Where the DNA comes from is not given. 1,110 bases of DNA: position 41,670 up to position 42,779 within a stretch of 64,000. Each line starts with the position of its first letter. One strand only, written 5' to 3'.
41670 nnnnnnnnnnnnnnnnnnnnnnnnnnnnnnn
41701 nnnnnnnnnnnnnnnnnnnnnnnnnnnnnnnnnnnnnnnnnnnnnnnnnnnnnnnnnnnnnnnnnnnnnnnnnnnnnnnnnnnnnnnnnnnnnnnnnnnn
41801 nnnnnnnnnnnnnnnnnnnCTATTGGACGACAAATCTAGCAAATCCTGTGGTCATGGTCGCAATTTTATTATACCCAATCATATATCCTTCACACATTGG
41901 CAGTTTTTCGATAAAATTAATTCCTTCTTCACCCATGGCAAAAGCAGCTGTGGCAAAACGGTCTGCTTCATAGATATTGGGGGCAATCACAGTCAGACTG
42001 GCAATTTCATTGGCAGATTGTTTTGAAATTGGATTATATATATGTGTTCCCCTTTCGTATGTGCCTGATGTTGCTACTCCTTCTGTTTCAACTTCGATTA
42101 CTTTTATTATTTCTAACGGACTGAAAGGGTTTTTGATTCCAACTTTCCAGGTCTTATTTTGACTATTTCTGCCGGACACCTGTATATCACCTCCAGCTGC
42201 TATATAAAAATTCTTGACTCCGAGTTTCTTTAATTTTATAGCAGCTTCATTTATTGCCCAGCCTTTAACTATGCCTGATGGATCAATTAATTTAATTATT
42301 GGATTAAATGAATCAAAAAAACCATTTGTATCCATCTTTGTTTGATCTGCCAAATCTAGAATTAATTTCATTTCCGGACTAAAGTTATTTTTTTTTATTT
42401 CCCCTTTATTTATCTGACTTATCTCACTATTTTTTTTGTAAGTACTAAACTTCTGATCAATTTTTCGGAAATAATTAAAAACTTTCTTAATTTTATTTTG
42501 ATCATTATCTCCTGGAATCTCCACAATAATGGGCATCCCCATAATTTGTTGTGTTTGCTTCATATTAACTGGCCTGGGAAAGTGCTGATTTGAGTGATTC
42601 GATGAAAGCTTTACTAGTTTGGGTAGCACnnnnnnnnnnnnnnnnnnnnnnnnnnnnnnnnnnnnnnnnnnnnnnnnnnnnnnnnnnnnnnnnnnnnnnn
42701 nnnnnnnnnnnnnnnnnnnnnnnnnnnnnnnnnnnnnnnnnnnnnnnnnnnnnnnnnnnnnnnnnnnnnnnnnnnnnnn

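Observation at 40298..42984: Three-gene ApbE flavinylation module with a membrane FAD/NAD(P) oxidoreductase: putative extracytosolic flavin-based electron transfer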

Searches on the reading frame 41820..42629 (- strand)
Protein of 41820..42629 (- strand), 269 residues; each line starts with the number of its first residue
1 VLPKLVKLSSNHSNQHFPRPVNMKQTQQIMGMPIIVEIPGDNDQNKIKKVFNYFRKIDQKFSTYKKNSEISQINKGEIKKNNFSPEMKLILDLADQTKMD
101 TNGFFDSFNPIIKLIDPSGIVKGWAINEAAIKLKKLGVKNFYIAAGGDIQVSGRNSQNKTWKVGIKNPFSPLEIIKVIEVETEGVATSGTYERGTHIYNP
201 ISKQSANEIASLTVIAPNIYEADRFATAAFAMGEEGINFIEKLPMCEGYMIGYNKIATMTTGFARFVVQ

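Call 3: search_protein_families(library=pfam, proteins=[window:41820-42629:-], max_evalue=0.01)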
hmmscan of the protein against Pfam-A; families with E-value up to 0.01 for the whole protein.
window:41820-42629:- (269 aa): 1 family
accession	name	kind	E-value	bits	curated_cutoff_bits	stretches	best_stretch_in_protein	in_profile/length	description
PF02424.20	ApbE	-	1.7e-43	149.5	25.6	2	115-244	126-259/266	ApbE family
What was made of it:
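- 41820..42563 (-): Gene for a short (247 aa) ApbE-type FAD:protein FMN transferase with no signal peptide. Its ATG lies one base after the FMN_bind stop codon. Pfam PF02424 E=1.7e-43 (call 3).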

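Call 4: search_protein_families(library=ncbifam, proteins=[window:41820-42629:-], max_evalue=0.01)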
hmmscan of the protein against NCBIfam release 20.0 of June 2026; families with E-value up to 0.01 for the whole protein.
window:41820-42629:- (269 aa): 1 family
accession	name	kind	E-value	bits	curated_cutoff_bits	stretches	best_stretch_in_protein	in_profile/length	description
NF007774.0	PRK10461.1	equivalog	7.7e-17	61.2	498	1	115-252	181-328/351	FAD:protein FMN transferase ApbE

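Call 36: search_solved_structures(query=window:41820-42563:-, max_evalue=0.001, show_alignments=2)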
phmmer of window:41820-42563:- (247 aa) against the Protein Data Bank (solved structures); distinct sequences matched with E-value up to 0.001: 13.
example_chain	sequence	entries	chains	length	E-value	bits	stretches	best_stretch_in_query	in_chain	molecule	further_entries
6nxi_A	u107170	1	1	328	4e-16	62.9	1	92-214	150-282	FAD:protein FMN transferase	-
6nxj_A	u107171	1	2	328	5.7e-15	59.2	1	92-214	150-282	FAD:protein FMN transferase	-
5mgy_H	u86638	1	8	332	2.1e-14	57.3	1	92-229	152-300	FAD:protein FMN transferase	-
4xgw_A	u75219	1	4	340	3.5e-13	53.3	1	93-229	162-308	FAD:protein FMN transferase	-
7esa_A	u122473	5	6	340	4.8e-13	52.9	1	93-240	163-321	FAD:protein FMN transferase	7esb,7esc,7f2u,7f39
2o18_A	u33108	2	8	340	1.3e-12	51.5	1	93-229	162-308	Thiamine biosynthesis lipoprotein apbE | FAD:protein FMN transferase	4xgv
4xgx_A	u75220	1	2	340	1.6e-11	47.9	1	93-229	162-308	FAD:protein FMN transferase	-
3pnd_A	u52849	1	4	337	2.9e-11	47.1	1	93-215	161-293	Thiamine biosynthesis lipoprotein ApbE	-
1vrm_A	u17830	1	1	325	8.7e-11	45.5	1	92-212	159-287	hypothetical protein TM1553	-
4xdt_A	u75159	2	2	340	9.4e-06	29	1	125-232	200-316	FAD:protein FMN transferase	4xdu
4ifu_A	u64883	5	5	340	1.2e-05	28.6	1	125-232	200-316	FAD:protein FMN transferase | Thiamine biosynthesis lipoprotein ApbE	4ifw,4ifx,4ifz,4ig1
7mgt_A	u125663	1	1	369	1.5e-05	28.4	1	125-231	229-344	FAD:protein FMN transferase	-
4xdr_A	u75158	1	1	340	0.00016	25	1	125-232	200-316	FAD:protein FMN transferase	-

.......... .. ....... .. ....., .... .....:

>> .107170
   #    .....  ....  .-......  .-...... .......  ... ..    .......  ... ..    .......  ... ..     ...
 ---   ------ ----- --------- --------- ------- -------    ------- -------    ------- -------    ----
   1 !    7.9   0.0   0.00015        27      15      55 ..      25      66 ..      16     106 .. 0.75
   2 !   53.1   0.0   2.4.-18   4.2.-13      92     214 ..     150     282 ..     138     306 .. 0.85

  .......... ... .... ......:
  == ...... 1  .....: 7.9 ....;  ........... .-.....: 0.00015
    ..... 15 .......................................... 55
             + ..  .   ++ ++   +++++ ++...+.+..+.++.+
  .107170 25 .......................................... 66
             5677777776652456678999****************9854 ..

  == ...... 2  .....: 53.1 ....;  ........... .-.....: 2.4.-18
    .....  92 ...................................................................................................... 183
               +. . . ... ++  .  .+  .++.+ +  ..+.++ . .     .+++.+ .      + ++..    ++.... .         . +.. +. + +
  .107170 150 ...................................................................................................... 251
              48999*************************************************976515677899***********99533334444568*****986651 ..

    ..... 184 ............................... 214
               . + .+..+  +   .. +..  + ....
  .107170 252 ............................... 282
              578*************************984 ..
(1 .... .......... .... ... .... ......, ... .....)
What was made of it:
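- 41820..42563 (-): ATSG and A-D are also kept (call 36).
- On ApbE flavin transferase (PF02424): T-H-I-Y-N-P aligns on S-H-I-I-D-P of V. cholerae ApbE, and ATSG and A-D are kept (call 36).
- The ApbE catalytic His is kept (call 36).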

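Call 56: list_cluster_members(proteins=[P0001, window:41820-42563:-, window:42565-42984:-])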
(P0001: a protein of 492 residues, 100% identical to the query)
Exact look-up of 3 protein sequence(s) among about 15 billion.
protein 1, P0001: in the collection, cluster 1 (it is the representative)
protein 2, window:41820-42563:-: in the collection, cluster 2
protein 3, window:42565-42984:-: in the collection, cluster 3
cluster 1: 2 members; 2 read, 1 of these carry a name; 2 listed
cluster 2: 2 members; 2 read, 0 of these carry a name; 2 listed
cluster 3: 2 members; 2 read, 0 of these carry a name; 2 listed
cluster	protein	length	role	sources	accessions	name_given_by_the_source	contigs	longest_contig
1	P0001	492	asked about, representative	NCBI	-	-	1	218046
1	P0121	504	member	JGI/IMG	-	ferredoxin-NADP reductase/Na+-transporting NADH:ubiquinone oxidoreductase subunit NqrB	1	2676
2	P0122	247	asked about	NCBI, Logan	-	-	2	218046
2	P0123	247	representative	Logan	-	-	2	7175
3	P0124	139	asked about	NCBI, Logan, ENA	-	-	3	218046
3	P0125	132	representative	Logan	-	-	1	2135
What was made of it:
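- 42565..42984 (-): Gene for a 139-aa membrane-anchored FMN_bind protein (the NqrC/RnfG-like subunit). It has an N-terminal MKK + TM helix signal anchor, a linker of about 30 aa and a C-terminal FMN-binding domain. An independent annotation also gives 139 aa (call 56).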

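Call 57: find_encoding_contigs(protein=window:41820-42563:-, flank=2000, max_places=3)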
Protein window:41820-42563:- (247 aa): 2 contigs read that carry it; 2 places shown.
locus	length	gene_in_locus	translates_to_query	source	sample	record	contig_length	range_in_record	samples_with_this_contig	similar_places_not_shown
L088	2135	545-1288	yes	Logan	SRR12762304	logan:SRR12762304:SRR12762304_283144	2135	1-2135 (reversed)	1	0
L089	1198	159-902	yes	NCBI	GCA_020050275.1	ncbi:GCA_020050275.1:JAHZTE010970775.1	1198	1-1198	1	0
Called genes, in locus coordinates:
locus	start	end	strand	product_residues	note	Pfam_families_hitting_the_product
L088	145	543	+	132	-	PF04205:FMN_bind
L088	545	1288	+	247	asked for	PF02424:ApbE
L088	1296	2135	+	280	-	?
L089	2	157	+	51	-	?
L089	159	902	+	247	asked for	PF02424:ApbE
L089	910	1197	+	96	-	?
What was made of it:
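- Tried and rejected: A look-up with the ApbE sequence returned only contigs of 1-2 kb (call 57).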

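Call 60: find_homologous_proteins(query=window:41820-42563:-, max_evalue=0.00001)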
Query window:41820-42563:- (247 aa): 6502 proteins with E <= 0.00001 among 7075 candidates; the best 120 are listed.
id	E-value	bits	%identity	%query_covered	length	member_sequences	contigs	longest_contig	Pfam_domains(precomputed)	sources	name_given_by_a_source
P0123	3.9e-158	542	100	100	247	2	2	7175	PF02424.21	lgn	-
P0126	1.9e-107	377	71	100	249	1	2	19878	PF02424.21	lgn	-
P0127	4.1e-99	349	66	100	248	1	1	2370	PF02424.21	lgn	-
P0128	1.7e-88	315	62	100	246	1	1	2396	PF02424.21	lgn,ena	-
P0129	1.7e-88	315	61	100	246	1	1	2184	PF02424.21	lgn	-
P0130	7.9e-88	312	63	100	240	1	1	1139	PF02424.21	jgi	jgi:thiamine biosynthesis lipoprotein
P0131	8.7e-88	312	60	99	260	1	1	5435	PF02424.21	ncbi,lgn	-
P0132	1.5e-87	312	61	99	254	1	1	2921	PF02424.21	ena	-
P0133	2.3e-87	311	59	100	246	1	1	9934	PF02424.21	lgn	-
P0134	4.7e-87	310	58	99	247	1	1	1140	PF02424.21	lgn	-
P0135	5.4e-87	310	61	99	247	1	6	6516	PF02424.21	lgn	-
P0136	7.0e-87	309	61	97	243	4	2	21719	PF02424.21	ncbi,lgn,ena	-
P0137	1.1e-86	309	60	96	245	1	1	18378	PF02424.21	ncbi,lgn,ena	-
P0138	3.0e-86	307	58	99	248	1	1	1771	PF02424.21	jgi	jgi:FAD:protein FMN transferase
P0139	5.8e-86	306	59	99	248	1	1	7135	PF02424.21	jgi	jgi:thiamine biosynthesis lipoprotein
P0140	7.6e-86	306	60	100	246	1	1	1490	PF02424.21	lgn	-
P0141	9.9e-86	306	61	99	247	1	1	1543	PF02424.21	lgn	-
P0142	2.1e-85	304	60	100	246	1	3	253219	PF02424.21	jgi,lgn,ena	jgi:thiamine biosynthesis lipoprotein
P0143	3.2e-85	304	61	99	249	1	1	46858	PF02424.21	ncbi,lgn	-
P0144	3.8e-85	304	60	97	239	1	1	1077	PF02424.21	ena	-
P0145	4.7e-85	303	60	100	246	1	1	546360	PF02424.21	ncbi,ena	-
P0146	5.4e-85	303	59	99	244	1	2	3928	PF02424.21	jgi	jgi:thiamine biosynthesis lipoprotein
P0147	5.6e-85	303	59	99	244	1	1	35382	PF02424.21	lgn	-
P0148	5.6e-85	303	59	100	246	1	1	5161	PF02424.21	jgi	jgi:thiamine biosynthesis lipoprotein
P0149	6.0e-85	303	58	100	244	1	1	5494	PF02424.21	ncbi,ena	ncbi:MAG TPA: FAD:protein FMN transferase [Candidatus Saccharimonadales bacterium]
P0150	7.8e-85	303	59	96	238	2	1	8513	PF02424.21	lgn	-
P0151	9.0e-85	302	59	99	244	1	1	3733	PF02424.21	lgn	-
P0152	1.1e-84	302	61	97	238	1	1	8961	PF02424.21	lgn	-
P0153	1.1e-84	302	59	100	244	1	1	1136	PF02424.21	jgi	jgi:thiamine biosynthesis lipoprotein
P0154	1.6e-84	302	63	96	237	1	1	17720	PF02424.21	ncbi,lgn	-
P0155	1.6e-84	302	59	97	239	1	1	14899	PF02424.21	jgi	jgi:thiamine biosynthesis lipoprotein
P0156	1.7e-84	301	58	100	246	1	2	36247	PF02424.21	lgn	-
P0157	2.0e-84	301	59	99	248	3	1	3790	PF02424.21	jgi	jgi:thiamine biosynthesis lipoprotein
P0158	2.3e-84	301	59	99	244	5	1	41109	PF02424.21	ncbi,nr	ncbi:MAG TPA: FAD:protein FMN transferase [Candidatus Dormibacteraeota bacterium]|nr:FAD:protein FMN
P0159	2.6e-84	301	57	99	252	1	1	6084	PF02424.21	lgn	-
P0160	2.6e-84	301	58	99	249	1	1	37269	PF02424.21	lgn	-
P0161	3.0e-84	301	58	100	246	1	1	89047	PF02424.21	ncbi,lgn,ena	-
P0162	3.0e-84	301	57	99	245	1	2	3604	PF02424.21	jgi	jgi:thiamine biosynthesis lipoprotein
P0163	3.3e-84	301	58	100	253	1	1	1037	PF02424.21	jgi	jgi:thiamine biosynthesis lipoprotein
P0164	3.6e-84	300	59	99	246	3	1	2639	PF02424.21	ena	-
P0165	4.4e-84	300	59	99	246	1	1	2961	PF02424.21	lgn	-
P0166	5.4e-84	300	60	99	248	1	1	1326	PF02424.21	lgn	-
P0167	5.5e-84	300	60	97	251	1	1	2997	PF02424.21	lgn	-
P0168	5.8e-84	300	60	99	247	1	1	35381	PF02424.21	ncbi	-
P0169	6.0e-84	300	58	100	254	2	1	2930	PF02424.21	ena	-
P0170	6.1e-84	300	59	99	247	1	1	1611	PF02424.21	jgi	-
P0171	6.2e-84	300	59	100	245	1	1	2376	PF02424.21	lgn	-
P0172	7.1e-84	299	59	100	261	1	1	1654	PF02424.21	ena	-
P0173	7.5e-84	299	59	99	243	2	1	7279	PF02424.21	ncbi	-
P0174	7.5e-84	299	60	99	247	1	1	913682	PF02424.21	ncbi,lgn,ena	-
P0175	7.6e-84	299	57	99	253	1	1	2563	PF02424.21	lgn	-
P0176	7.8e-84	299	58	100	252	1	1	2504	PF02424.21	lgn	-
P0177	8.3e-84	299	59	100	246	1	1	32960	PF02424.21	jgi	jgi:FAD:protein FMN transferase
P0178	9.1e-84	299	59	100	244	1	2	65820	PF02424.21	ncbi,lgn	-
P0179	1.1e-83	299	60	99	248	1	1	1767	PF02424.21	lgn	-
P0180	1.1e-83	299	59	99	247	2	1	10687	PF02424.21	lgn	-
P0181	1.2e-83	299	58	100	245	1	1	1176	PF02424.21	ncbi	-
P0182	1.7e-83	298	59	99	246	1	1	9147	PF02424.21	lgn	-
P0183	1.8e-83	298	58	99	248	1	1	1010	PF02424.21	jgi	jgi:thiamine biosynthesis lipoprotein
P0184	1.8e-83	298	57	99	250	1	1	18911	PF02424.21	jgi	jgi:FAD:protein FMN transferase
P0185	1.8e-83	298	56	100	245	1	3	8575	PF02424.21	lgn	-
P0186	2.2e-83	298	59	100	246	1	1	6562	PF02424.21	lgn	-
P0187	2.5e-83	298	59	100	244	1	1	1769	PF02424.21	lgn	-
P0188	2.9e-83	297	58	100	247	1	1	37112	PF02424.21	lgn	-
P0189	3.3e-83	297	59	99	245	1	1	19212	PF02424.21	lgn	-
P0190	3.3e-83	297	59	100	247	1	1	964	PF02424.21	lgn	-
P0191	3.4e-83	297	57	100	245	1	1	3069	PF02424.21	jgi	jgi:FAD:protein FMN transferase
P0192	3.7e-83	297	57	100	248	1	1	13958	PF02424.21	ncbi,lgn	-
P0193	4.1e-83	297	58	99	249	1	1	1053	PF02424.21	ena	-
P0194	4.2e-83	297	58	99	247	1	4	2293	PF02424.21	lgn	-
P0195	4.5e-83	297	61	100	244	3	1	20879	PF02424.21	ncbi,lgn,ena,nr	ncbi:MAG TPA: FAD:protein FMN transferase [Patescibacteria group bacterium]|nr:FAD:protein FMN trans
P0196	4.9e-83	297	57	99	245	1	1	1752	PF02424.21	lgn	-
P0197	5.4e-83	297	59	100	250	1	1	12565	PF02424.21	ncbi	-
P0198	5.7e-83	297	57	99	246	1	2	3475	PF02424.21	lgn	-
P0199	5.8e-83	296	57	99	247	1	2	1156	PF02424.21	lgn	-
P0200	6.2e-83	296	57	99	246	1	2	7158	PF02424.21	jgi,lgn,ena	-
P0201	6.6e-83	296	58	99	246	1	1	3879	PF02424.21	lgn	-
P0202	7.0e-83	296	57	99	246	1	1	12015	PF02424.21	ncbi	-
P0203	7.1e-83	296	57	99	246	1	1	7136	PF02424.21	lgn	-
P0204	8.0e-83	296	59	97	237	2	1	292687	PF02424.21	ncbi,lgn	-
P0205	9.1e-83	296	56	99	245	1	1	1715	PF02424.21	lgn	-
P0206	9.1e-83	296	60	99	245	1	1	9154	PF02424.21,PF27030.1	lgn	-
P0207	9.3e-83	296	58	100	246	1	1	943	PF02424.21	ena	-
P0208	1.0e-82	296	56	100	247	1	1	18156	PF02424.21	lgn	-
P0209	1.0e-82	296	59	97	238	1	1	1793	PF02424.21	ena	-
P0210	1.0e-82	296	58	99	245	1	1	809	PF02424.21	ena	-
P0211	1.0e-82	296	57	100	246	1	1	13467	PF02424.21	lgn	-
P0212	1.0e-82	296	58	99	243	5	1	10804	PF02424.21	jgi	jgi:thiamine biosynthesis lipoprotein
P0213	1.3e-82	295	59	99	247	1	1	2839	PF02424.21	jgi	jgi:thiamine biosynthesis lipoprotein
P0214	1.3e-82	295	59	99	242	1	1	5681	PF02424.21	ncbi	-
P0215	1.3e-82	295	58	100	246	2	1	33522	PF02424.21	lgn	-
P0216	1.4e-82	295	58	100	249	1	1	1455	PF02424.21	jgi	-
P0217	1.4e-82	295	58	100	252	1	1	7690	PF02424.21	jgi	jgi:thiamine biosynthesis lipoprotein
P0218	1.4e-82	295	58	100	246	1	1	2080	PF02424.21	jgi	jgi:thiamine biosynthesis lipoprotein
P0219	1.4e-82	295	60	100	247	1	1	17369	PF02424.21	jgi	jgi:thiamine biosynthesis lipoprotein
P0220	1.6e-82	295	56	100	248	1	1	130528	PF02424.21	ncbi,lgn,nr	ncbi:MAG TPA: FAD:protein FMN transferase [Candidatus Udaeobacter sp.]|nr:FAD:protein FMN transferas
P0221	1.6e-82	295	57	100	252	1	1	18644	PF02424.21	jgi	jgi:thiamine biosynthesis lipoprotein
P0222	1.7e-82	295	58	100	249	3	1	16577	PF02424.21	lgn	-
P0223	1.8e-82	295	58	100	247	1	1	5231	PF02424.21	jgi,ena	jgi:thiamine biosynthesis lipoprotein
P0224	1.8e-82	295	58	100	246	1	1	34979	PF02424.21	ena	-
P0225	1.8e-82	295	58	100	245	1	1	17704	PF02424.21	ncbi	-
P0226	1.9e-82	295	58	100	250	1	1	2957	PF02424.21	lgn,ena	-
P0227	1.9e-82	295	57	100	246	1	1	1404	PF02424.21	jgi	jgi:thiamine biosynthesis lipoprotein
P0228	2.0e-82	295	58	99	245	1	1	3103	PF02424.21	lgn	-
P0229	2.1e-82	295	58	99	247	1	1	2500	PF02424.21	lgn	-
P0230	2.1e-82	295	56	99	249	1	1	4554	PF02424.21,PF27030.1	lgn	-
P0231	2.2e-82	295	58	100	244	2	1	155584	PF02424.21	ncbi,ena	-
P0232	2.5e-82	294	57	100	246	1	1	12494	PF02424.21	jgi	jgi:thiamine biosynthesis lipoprotein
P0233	2.6e-82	294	58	100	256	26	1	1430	PF02424.21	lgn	-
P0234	2.7e-82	294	57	99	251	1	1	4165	PF02424.21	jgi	jgi:thiamine biosynthesis lipoprotein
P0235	2.8e-82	294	60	98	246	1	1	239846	PF02424.21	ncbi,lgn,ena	-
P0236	2.8e-82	294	57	100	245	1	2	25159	PF02424.21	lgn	-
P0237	3.0e-82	294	57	100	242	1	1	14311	PF02424.21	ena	-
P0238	3.2e-82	294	58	100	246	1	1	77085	PF02424.21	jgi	jgi:FAD:protein FMN transferase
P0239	3.5e-82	294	60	99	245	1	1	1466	PF02424.21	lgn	-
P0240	3.5e-82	294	60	97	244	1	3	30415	PF02424.21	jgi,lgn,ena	-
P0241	3.5e-82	294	57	99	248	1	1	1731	PF02424.21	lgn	-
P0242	3.6e-82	294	58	100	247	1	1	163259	PF02424.21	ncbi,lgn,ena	-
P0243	3.7e-82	294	58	99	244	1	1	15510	PF02424.21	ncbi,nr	ncbi:FAD:protein FMN transferase [Candidatus Woesebacteria bacterium]|nr:FAD:protein FMN transferase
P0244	3.7e-82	294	59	96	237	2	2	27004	PF02424.21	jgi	jgi:thiamine biosynthesis lipoprotein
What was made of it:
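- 41820..42563 (-): The 120 nearest homologues are all 237-261 aa (call 60).
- On ApbE flavin transferase (typical extracytosolic form): The 120 nearest homologues are 237-261 aa (call 60).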
